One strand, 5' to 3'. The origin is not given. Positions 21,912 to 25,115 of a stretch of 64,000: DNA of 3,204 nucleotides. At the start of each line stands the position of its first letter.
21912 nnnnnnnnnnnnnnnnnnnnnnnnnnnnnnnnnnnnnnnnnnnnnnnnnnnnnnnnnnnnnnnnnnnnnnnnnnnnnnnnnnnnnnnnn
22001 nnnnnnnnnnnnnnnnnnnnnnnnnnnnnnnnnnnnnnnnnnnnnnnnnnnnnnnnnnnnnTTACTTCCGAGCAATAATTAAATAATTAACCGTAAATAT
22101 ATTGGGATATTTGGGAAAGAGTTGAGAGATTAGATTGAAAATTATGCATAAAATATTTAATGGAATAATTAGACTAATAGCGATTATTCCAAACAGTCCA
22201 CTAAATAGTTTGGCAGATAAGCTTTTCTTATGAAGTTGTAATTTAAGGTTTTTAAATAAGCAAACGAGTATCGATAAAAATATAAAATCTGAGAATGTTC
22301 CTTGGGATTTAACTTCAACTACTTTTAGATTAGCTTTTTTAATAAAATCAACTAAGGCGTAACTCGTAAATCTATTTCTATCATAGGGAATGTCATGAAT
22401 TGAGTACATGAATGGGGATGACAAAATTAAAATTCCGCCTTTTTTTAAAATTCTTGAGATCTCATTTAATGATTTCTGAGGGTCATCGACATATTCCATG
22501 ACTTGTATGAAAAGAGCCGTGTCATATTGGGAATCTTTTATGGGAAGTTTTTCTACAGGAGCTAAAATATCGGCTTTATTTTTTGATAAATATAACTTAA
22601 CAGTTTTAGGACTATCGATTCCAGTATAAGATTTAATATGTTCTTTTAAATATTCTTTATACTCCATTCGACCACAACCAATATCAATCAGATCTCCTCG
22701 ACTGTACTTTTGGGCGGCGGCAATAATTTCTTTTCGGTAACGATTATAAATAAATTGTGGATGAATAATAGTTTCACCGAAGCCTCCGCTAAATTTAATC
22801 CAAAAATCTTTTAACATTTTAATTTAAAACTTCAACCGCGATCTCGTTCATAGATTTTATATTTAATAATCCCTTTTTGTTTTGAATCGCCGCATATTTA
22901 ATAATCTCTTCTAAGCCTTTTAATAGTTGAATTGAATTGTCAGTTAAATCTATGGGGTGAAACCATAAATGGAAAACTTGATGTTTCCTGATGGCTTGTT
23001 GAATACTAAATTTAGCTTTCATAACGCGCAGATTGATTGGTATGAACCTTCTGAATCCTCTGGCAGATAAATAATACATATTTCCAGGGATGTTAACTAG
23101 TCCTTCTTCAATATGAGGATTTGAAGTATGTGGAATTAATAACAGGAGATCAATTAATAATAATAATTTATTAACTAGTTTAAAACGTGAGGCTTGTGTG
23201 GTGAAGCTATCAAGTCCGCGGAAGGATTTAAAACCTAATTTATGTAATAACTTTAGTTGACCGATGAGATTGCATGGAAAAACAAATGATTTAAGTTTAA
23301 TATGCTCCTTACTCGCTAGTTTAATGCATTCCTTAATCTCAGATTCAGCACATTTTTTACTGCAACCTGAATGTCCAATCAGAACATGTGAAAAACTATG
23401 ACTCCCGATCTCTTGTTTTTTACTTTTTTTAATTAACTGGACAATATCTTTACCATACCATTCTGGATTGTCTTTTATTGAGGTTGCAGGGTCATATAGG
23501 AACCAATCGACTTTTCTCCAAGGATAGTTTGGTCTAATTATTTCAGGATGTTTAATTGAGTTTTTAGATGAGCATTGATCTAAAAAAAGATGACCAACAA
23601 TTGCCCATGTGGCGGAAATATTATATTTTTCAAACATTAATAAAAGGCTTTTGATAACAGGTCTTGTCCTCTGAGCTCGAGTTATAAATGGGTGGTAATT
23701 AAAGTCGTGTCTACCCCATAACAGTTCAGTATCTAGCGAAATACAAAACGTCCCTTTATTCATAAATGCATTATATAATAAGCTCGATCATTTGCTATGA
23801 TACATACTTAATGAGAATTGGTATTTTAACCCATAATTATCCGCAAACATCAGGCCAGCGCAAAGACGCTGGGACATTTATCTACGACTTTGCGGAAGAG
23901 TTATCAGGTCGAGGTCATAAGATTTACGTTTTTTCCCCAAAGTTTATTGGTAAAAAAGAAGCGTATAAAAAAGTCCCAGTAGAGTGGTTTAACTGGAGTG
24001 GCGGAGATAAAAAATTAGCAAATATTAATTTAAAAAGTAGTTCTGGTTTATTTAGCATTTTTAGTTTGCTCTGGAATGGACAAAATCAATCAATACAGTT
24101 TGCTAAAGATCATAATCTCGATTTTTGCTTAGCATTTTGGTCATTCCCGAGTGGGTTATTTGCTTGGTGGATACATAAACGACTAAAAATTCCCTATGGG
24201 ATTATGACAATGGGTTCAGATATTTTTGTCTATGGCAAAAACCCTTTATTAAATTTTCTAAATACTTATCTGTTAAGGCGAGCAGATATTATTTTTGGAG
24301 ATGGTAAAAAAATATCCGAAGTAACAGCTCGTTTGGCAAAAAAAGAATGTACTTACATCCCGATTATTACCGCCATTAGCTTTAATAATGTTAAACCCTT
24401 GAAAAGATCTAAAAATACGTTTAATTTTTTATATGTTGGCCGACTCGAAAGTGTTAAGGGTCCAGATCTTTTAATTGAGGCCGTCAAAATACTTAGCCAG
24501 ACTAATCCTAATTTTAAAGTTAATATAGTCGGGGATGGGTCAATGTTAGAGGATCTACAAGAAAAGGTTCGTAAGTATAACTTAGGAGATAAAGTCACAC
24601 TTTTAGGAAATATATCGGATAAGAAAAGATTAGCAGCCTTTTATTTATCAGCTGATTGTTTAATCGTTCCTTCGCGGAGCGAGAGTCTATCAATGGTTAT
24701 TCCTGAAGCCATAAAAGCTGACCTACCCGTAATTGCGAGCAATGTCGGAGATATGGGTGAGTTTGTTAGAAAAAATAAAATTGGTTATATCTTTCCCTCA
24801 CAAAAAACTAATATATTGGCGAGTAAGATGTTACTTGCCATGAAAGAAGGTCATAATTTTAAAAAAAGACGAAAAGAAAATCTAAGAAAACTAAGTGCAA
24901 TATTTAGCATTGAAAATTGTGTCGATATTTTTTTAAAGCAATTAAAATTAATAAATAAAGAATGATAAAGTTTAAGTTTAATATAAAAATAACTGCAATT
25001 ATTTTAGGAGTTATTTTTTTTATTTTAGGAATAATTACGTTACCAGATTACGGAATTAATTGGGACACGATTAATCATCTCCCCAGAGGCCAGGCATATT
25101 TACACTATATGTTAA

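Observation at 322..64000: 64-kb uninterrupted glycan-assembly supercluster with extreme glycosyltransferase paralogy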

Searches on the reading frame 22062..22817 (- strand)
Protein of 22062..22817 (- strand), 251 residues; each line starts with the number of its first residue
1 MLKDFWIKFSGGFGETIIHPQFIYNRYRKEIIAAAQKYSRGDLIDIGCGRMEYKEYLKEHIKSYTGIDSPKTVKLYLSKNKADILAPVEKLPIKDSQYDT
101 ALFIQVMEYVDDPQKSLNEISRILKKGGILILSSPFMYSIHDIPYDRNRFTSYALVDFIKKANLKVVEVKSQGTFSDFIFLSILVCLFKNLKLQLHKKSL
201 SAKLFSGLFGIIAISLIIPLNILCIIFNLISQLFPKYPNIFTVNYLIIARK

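Call 5: search_protein_families(library=pfam, proteins=[window:22062-22817:-], max_evalue=0.01)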
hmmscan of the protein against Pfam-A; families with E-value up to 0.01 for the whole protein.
window:22062-22817:- (251 aa): 8 families
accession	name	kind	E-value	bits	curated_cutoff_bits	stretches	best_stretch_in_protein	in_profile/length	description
PF08241.18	Methyltransf_11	-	2.3e-17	63.8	21.2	1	44-132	1-95/95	Methyltransferase domain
PF13489.12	Methyltransf_23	-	1.1e-12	48.5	27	1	26-162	8-157/164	Methyltransferase domain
PF13847.12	Methyltransf_31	-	1.4e-08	35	27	1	43-136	7-113/145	Methyltransferase domain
PF13649.12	Methyltransf_25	-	3.3e-08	34.5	27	1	44-128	2-97/97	Methyltransferase domain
PF08242.18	Methyltransf_12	-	4.1e-08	34.3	30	1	44-130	1-98/98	Methyltransferase domain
PF05148.21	Methyltransf_8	-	2.3e-05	24.8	27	1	36-132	69-156/219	Hypothetical methyltransferase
PF05219.18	DREV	-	0.0001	22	26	1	35-138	90-194/265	DREV methyltransferase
PF01209.24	Ubie_methyltran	-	0.0009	19.1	20.1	1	85-132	104-151/233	ubiE/COQ5 methyltransferase family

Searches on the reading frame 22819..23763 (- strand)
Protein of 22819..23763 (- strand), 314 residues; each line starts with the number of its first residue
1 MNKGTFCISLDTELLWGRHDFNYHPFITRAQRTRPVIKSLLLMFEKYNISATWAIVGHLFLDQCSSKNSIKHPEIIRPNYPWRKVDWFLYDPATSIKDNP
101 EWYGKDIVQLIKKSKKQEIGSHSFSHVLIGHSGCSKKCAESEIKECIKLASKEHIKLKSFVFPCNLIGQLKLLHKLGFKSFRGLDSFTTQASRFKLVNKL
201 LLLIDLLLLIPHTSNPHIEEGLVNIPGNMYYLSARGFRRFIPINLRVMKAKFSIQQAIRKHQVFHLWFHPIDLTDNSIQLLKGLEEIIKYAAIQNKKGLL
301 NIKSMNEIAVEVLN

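Call 5: search_protein_families(library=pfam, proteins=[window:22819-23763:-], max_evalue=0.01)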
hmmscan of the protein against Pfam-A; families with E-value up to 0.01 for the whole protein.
window:22819-23763:- (314 aa): 1 family
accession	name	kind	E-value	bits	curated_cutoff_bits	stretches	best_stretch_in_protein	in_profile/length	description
PF01522.26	Polysacc_deac_1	-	0.0016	18.9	23.1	1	36-148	20-88/124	Polysaccharide deacetylase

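Call 32: search_protein_families(library=ncbifam, proteins=[window:22819-23763:-], max_evalue=0.1)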
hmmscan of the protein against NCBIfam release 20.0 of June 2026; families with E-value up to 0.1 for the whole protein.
window:22819-23763:- (314 aa): 0 families

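Call 95: search_solved_structures(query=window:22819-23763:-, max_evalue=1)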
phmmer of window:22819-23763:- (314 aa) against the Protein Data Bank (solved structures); distinct sequences matched with E-value up to 1: 0.

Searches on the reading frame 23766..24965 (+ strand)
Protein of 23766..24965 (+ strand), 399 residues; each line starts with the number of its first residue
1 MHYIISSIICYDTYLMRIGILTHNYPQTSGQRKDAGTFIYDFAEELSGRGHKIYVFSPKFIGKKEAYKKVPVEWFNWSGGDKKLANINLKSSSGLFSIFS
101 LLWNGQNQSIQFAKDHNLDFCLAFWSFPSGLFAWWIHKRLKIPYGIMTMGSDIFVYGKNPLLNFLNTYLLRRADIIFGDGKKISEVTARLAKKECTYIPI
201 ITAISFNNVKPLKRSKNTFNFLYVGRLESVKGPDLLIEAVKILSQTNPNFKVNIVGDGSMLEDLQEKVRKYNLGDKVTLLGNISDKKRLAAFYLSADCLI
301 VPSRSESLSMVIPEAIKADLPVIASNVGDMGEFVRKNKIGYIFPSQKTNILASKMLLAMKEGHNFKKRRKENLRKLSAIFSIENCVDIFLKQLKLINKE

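Call 6: search_protein_families(library=pfam, proteins=[window:23766-24965:+], max_evalue=0.01)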
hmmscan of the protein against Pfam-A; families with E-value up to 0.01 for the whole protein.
window:23766-24965:+ (399 aa): 5 families
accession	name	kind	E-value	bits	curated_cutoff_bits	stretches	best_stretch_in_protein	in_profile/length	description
PF00534.26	Glycos_transf_1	-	8.5e-37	126.8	26.4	1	210-375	7-171/172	Glycosyl transferases group 1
PF13692.12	Glyco_trans_1_4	-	3.5e-28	99.1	27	1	220-357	3-138/142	Glycosyl transferases group 1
PF20706.3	GT4-conflict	-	1.6e-13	50.8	26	1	168-337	142-323/385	Family 4 Glycosyltransferase in conflict systems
PF13579.12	Glyco_trans_4_4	-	7.1e-06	26.9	29.7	1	36-177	4-132/158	Glycosyl transferase 4-like domain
PF13439.12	Glyco_transf_4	-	3.3e-05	24.4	28.5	1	35-176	4-137/170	Glycosyltransferase Family 4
